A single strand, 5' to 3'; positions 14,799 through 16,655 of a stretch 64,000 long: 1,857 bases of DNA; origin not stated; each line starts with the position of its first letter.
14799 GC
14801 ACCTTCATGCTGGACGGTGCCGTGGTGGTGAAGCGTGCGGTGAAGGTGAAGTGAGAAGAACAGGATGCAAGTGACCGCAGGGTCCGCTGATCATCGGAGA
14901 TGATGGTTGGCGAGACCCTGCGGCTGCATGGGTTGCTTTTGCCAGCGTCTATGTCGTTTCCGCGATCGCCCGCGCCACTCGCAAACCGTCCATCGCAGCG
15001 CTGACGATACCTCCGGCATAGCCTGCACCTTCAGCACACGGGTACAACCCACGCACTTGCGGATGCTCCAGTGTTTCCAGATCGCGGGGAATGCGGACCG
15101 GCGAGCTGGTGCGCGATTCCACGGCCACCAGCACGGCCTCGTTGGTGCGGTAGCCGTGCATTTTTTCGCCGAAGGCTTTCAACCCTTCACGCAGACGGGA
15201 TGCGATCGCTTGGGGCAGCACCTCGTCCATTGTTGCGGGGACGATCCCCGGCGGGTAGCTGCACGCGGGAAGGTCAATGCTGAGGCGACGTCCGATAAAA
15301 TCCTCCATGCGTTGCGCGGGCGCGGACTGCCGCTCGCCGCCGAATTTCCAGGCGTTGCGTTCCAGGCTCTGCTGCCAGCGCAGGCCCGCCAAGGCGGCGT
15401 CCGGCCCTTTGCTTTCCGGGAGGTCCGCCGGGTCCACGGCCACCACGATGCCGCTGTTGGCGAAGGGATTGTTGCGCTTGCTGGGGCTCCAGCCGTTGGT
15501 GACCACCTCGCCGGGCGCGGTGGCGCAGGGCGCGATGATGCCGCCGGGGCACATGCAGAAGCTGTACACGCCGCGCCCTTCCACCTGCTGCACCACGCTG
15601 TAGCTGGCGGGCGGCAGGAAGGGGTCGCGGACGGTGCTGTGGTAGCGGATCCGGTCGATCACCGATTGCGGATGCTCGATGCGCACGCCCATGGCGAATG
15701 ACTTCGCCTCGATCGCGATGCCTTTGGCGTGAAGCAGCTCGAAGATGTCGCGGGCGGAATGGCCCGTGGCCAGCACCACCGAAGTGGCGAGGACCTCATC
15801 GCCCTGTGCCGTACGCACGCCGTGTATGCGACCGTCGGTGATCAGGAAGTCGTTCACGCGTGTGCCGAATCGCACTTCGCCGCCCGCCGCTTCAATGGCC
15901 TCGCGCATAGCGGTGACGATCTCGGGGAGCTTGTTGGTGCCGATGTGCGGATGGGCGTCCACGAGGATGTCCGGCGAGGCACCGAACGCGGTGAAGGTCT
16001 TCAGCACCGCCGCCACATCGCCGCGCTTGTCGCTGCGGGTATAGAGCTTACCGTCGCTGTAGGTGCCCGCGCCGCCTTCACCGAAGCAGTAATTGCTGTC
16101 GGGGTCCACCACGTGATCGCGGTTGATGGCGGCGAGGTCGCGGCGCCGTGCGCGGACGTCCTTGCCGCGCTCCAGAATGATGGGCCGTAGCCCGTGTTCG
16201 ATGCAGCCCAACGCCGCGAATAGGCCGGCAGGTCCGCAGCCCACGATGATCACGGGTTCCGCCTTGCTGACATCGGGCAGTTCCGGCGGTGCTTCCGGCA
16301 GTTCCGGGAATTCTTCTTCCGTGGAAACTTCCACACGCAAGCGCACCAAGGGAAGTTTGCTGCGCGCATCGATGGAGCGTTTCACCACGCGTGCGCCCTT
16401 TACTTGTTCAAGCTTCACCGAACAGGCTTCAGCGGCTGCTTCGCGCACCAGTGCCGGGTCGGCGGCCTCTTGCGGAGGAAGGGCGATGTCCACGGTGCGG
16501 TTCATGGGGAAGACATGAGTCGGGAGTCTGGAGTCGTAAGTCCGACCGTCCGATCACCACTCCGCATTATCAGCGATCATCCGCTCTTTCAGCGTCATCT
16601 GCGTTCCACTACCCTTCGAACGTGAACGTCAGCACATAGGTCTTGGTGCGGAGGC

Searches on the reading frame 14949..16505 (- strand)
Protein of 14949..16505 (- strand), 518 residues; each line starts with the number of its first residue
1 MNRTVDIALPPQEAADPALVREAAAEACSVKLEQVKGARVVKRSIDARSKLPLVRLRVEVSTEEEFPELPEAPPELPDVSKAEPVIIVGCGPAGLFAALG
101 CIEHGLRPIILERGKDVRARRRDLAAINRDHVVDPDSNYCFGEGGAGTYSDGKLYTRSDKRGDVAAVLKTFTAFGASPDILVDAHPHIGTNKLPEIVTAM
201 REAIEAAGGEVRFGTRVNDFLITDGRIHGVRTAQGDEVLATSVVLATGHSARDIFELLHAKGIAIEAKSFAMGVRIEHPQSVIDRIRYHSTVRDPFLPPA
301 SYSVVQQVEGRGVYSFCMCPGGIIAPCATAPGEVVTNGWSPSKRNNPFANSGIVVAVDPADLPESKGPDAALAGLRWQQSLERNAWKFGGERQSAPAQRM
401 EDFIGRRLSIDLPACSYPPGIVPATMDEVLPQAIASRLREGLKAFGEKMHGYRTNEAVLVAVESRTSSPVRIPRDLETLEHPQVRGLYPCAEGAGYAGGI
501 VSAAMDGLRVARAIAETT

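Call 60: search_protein_families(library=pfam, proteins=[window:14949-16505:-], max_evalue=0.001)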
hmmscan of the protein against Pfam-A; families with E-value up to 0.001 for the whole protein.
window:14949-16505:- (518 aa): 9 families
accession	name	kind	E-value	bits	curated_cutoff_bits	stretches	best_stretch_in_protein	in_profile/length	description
PF21688.3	FAD-depend_C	-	1.6e-71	241.1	27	1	269-466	1-197/197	FAD-dependent protein, C-terminal domain-like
PF01266.30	DAO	-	1.2e-12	48.4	27.9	1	196-263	151-217/353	FAD dependent oxidoreductase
PF03486.20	HI0933_like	-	1.9e-09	37.8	50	0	85-117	3-35/244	HI0933-like protein Rossmann domain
PF00890.30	FAD_binding_2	-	1.5e-08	34.8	20.4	1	85-118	2-35/414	FAD binding domain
PF07992.20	Pyr_redox_2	-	7.4e-08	32.6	26.1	0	171-265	161-251/291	Pyridine nucleotide-disulphide oxidoreductase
PF01494.25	FAD_binding_3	-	3.9e-05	23.5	22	0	84-116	3-35/349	FAD binding domain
PF12831.13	FAD_oxidored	-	0.00024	21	27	0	85-114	2-31/416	FAD dependent oxidoreductase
PF13738.12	Pyr_redox_3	-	0.00025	20.8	30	0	86-117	1-33/305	Pyridine nucleotide-disulphide oxidoreductase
PF01134.28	GIDA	-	0.00033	20.3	22.1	0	215-249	116-150/391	Glucose inhibited division protein A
